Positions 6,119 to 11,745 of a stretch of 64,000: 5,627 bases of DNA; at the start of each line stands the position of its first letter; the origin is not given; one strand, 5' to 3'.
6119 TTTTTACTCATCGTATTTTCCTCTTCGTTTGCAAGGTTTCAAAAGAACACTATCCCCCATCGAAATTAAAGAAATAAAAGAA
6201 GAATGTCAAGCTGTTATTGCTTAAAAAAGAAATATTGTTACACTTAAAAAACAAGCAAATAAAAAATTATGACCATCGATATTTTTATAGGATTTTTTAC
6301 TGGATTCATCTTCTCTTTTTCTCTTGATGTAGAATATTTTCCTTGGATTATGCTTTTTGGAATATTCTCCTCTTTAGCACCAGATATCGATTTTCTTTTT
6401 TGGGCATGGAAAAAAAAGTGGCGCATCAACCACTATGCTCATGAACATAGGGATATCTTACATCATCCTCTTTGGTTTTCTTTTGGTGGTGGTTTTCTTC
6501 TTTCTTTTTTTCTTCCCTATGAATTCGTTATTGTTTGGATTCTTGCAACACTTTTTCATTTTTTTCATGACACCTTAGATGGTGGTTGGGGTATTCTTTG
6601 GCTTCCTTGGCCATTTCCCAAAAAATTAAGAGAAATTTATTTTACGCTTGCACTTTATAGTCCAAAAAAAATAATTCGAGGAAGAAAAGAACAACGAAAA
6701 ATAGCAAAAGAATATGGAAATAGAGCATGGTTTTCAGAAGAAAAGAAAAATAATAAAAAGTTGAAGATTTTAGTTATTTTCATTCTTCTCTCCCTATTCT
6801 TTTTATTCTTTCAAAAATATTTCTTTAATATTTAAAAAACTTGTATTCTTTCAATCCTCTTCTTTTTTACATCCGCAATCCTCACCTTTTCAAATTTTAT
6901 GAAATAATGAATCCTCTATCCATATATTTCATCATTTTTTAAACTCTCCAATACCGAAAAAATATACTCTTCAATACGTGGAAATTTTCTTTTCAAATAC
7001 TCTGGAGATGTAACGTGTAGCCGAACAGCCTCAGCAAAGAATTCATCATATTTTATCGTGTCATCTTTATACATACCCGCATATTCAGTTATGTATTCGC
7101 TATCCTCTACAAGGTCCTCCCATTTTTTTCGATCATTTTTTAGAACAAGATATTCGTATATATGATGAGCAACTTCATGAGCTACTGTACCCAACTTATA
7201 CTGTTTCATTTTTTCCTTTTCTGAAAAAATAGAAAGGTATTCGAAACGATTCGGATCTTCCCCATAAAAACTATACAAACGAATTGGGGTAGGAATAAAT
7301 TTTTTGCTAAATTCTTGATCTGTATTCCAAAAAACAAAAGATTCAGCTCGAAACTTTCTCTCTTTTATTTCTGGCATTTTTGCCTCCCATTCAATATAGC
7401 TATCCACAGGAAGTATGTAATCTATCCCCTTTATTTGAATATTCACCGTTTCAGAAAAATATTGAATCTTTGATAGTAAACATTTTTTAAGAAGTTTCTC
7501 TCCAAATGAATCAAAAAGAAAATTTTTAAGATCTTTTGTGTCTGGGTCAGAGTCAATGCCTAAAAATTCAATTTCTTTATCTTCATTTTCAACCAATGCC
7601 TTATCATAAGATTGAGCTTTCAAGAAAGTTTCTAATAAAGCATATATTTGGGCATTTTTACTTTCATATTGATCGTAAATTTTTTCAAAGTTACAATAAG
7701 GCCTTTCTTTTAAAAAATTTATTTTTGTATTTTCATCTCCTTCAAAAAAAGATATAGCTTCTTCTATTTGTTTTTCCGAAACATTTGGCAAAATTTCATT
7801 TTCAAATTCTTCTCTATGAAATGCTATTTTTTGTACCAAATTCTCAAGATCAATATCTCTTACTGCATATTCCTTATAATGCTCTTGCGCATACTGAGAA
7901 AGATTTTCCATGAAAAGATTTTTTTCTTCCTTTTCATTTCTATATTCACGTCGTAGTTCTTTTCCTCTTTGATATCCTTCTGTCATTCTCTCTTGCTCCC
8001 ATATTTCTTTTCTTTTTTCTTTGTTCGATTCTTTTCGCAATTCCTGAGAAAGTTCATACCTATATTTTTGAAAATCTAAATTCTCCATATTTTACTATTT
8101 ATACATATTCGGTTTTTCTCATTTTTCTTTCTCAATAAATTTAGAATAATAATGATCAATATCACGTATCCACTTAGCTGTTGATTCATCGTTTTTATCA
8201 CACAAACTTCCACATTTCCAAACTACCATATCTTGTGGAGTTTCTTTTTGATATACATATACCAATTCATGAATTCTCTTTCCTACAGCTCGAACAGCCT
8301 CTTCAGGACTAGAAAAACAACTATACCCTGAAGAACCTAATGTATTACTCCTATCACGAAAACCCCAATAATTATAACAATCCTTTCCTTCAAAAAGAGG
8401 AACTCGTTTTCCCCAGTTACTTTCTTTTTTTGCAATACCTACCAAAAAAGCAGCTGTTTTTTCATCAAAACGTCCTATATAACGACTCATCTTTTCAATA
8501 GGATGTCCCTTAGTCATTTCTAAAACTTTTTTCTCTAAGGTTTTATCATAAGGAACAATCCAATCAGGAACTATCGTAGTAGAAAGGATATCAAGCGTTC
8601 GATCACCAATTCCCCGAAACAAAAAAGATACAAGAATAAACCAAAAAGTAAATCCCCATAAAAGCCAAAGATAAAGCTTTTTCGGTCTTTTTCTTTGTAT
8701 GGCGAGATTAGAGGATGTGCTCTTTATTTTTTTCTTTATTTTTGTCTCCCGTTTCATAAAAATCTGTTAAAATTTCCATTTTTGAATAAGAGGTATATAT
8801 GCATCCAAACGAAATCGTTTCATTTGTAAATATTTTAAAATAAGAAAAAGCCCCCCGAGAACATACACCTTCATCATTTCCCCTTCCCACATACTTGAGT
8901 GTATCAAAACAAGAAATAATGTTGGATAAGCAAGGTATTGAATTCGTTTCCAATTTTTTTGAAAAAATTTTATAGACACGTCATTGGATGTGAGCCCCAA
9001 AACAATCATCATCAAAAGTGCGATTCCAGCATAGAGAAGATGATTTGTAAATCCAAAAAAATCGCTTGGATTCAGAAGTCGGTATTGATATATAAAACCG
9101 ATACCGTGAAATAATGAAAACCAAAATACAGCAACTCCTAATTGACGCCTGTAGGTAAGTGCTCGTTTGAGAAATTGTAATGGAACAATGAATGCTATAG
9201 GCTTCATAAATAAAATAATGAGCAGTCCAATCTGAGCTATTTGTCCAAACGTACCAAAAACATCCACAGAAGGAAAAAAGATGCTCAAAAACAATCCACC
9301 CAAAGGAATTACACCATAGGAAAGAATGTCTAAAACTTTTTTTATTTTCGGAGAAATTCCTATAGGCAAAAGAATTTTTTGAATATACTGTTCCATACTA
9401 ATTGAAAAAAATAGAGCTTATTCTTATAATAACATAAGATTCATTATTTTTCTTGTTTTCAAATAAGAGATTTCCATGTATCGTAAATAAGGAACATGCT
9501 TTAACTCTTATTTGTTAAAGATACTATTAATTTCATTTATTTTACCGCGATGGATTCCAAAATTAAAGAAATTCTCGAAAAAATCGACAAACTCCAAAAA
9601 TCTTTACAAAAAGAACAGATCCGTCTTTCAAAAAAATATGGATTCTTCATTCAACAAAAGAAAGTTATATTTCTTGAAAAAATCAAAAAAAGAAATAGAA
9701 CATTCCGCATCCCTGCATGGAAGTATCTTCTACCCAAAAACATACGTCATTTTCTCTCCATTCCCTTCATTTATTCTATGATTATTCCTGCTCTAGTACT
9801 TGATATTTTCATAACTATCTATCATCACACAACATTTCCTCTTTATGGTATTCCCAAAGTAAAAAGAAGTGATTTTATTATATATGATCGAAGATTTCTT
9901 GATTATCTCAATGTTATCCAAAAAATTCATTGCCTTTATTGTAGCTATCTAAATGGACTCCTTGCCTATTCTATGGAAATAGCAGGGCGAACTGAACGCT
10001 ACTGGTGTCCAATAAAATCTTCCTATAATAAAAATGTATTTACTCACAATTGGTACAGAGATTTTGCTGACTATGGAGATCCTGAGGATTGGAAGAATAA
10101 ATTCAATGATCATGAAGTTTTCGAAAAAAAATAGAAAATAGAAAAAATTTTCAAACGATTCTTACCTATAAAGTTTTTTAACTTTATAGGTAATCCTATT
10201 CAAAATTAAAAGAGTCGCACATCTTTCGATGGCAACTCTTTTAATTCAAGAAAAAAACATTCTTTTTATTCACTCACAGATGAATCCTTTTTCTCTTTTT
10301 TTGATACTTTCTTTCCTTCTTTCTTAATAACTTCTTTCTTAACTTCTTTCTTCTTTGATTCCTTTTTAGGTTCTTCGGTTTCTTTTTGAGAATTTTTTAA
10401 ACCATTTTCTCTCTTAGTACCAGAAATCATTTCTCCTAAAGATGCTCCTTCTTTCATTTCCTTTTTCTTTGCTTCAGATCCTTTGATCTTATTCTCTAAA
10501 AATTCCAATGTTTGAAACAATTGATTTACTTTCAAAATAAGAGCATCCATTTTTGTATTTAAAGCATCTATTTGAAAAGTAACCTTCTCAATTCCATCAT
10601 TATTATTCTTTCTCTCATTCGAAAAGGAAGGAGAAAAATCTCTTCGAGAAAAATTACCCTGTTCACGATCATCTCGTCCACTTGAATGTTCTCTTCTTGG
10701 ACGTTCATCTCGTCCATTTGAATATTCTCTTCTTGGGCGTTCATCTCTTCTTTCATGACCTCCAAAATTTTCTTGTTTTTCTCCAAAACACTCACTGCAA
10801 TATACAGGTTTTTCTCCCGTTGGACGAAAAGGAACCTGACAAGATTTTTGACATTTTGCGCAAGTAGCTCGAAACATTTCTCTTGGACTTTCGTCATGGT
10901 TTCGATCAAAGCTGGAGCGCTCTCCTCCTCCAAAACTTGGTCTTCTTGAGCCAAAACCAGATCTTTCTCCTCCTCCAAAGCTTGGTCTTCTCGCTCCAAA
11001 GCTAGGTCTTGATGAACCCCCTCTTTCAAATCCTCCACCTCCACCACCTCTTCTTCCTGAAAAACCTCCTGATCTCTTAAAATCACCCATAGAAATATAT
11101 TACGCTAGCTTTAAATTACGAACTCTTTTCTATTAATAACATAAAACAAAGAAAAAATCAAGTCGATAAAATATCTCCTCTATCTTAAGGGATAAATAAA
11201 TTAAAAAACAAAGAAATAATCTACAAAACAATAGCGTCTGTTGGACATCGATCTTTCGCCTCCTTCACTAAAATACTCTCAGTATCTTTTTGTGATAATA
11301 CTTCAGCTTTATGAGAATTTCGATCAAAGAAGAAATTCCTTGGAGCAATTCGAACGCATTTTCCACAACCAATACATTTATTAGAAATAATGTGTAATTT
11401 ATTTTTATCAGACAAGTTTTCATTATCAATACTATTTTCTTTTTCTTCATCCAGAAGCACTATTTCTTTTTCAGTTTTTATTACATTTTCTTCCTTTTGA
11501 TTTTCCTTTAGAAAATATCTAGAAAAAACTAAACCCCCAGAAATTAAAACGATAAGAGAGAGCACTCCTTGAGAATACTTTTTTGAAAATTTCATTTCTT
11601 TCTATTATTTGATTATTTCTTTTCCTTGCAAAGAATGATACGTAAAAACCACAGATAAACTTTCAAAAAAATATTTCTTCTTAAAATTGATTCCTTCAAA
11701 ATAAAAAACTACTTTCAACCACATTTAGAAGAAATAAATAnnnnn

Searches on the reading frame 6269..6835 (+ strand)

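Call 60: search_protein_families(library=pfam, proteins=[window:6269-6835:+], max_evalue=0.0001)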
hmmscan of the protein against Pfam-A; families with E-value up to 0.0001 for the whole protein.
window:6269-6835:+ (188 aa): 1 family
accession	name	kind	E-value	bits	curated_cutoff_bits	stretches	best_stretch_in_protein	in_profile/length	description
PF04307.19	YdjM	-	1.8e-11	44.3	29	1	7-182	9-172/176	YdjM inner membrane protein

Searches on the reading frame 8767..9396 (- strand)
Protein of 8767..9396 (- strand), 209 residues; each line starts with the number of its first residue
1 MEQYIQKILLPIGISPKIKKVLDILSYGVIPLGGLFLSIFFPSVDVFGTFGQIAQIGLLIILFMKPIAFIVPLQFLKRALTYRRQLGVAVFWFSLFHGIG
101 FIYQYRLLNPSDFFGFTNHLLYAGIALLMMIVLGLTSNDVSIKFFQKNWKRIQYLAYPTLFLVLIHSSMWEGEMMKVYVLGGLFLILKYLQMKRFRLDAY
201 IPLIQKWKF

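Call 60: search_protein_families(library=pfam, proteins=[window:8767-9396:-], max_evalue=0.0001)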
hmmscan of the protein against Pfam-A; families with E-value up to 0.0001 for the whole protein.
window:8767-9396:- (209 aa): 1 family
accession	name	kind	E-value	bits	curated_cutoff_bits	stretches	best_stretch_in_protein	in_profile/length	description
PF01794.25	Ferric_reduct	-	3.4e-08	34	28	1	54-163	7-120/121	Ferric reductase like transmembrane component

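Call 63: search_protein_families(library=ncbifam, proteins=[window:8767-9396:-], max_evalue=0.01)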
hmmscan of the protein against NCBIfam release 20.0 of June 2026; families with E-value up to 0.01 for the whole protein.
window:8767-9396:- (209 aa): 1 family
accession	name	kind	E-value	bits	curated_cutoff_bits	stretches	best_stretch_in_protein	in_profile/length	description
NF003831.1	PRK05419.1-2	equivalog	2.3e-08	33.8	130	1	48-191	45-191/212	protein-methionine-sulfoxide reductase heme-binding subunit MsrQ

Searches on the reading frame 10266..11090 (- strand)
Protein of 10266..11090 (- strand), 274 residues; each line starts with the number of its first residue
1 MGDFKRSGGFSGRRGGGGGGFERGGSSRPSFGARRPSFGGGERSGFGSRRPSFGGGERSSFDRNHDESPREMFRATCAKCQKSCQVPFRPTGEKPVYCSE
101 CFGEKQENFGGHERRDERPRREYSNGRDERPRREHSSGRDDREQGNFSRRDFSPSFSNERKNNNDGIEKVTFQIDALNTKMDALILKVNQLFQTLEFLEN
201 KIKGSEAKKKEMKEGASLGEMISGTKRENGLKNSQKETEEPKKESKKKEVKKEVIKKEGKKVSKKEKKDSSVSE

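Call 3: search_protein_families(library=pfam, proteins=[window:10266-11090:-], max_evalue=0.01)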
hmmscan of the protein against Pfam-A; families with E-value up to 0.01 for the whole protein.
window:10266-11090:- (274 aa): 1 family
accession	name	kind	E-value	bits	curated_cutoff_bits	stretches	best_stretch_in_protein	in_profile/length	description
PF23477.1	zf_Tbcl_2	-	4.5e-16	58.7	27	1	70-105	1-36/37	Probable treble clef zinc finger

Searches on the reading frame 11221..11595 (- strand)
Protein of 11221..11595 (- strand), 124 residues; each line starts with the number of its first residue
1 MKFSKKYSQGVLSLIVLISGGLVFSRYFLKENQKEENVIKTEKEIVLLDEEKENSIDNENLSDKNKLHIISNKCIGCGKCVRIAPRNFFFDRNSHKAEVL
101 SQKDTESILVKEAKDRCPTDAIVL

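Call 3: search_protein_families(library=pfam, proteins=[window:11221-11595:-], max_evalue=0.01)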
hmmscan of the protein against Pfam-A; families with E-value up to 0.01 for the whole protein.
window:11221-11595:- (124 aa): 10 families
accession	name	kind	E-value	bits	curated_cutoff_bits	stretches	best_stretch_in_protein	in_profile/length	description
PF13370.11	Fer4_13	-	2e-12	48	24.5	1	72-122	4-56/58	4Fe-4S single cluster domain of Ferredoxin I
PF13459.11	Fer4_15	-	1.5e-07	32.5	22.4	1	72-123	6-65/66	4Fe-4S single cluster domain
PF00037.32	Fer4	-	1.3e-05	25.3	21.1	1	69-82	3-16/24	4Fe-4S binding domain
PF14697.11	Fer4_21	-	0.00021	21.8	35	1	54-85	21-52/59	4Fe-4S dicluster domain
PF25160.1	LdpA_Fe-S-bd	-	0.00023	21.3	27.6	1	67-87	21-41/49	LdpA Fe-S cluster-binding domain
PF12838.12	Fer4_7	-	0.00028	21.7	27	1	73-120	1-51/52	4Fe-4S dicluster domain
PF12837.12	Fer4_6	-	0.00038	20.7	25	1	68-82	3-17/24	4Fe-4S binding domain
PF13484.11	Fer4_16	-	0.0012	20.1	30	0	38-87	16-66/66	4Fe-4S double cluster binding domain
PF13187.11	Fer4_9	-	0.0013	19.2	27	1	54-87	34-50/52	4Fe-4S dicluster domain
PF12797.12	Fer4_2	-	0.0025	18.1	24.5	1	68-82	4-18/22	4Fe-4S binding domain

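Call 4: search_protein_families(library=ncbifam, proteins=[window:11221-11595:-], max_evalue=0.01)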
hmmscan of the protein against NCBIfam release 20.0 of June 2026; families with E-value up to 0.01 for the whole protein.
window:11221-11595:- (124 aa): 28 families (the best 25 are shown)
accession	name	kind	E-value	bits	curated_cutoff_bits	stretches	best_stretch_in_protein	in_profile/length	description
NF040864.1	HgcB_ferredoxin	equivalog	9.9e-07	28.5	99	1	63-122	5-61/93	mercury methylation ferredoxin HgcB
TIGR02936.1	fdxN_nitrog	equivalog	6.4e-06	26.2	80.55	2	58-88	54-86/91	ferredoxin III, nif-specific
TIGR02494.1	PFLE_PFLC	subfamily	8e-06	25.3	174.35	1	59-122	35-97/293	glycyl-radical enzyme activating protein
TIGR01944.1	rnfB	subfamily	2.9e-05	23.7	68.7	1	48-123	88-161/190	RnfABCDGE type electron transport complex subunit B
NF010369.0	PRK13795.1-4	equivalog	2.9e-05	22.5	1086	1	29-119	533-621/633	hypothetical protein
NF005503.0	PRK07118.1-2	equivalog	4.1e-05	23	252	1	66-117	161-210/292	RnfABCDGE type electron transport complex subunit B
NF003475.0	PRK05113.1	equivalog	4.7e-05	23.3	203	1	47-123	87-161/190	electron transport complex subunit RsxB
NF043039.1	HgcAB_like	equivalog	7.2e-05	22.5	285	1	60-122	288-349/350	HgcAB-like fusion protein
NF006221.0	PRK08348.1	subfamily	9.8e-05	22.1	124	1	66-122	38-92/136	NADH-plastoquinone oxidoreductase subunit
TIGR01971.1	NuoI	subfamily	0.00025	20.6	113.05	1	71-124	41-100/121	NADH-quinone oxidoreductase, chain I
NF058577.1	FdxA_fam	equivalog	0.00042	20.4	65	0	67-85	31-49/52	4Fe-4S ferredoxin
TIGR03048.1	PS_I_psaC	equivalog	0.00077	19.6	130.65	1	70-122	6-62/80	photosystem I iron-sulfur center protein PsaC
NF005745.0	PRK07569.1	equivalog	0.00089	18.7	333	1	59-114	177-232/238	bidirectional hydrogenase complex protein HoxU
NF042909.1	FMH_DH_FwdF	exception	0.0015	17.7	375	1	56-123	209-275/336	tungsten-dependent formylmethanofuran dehydrogenase subunit FwdF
NF045992.1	CircClkLdpA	equivalog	0.0015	17.7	450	1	63-92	126-155/360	circadian clock protein LdpA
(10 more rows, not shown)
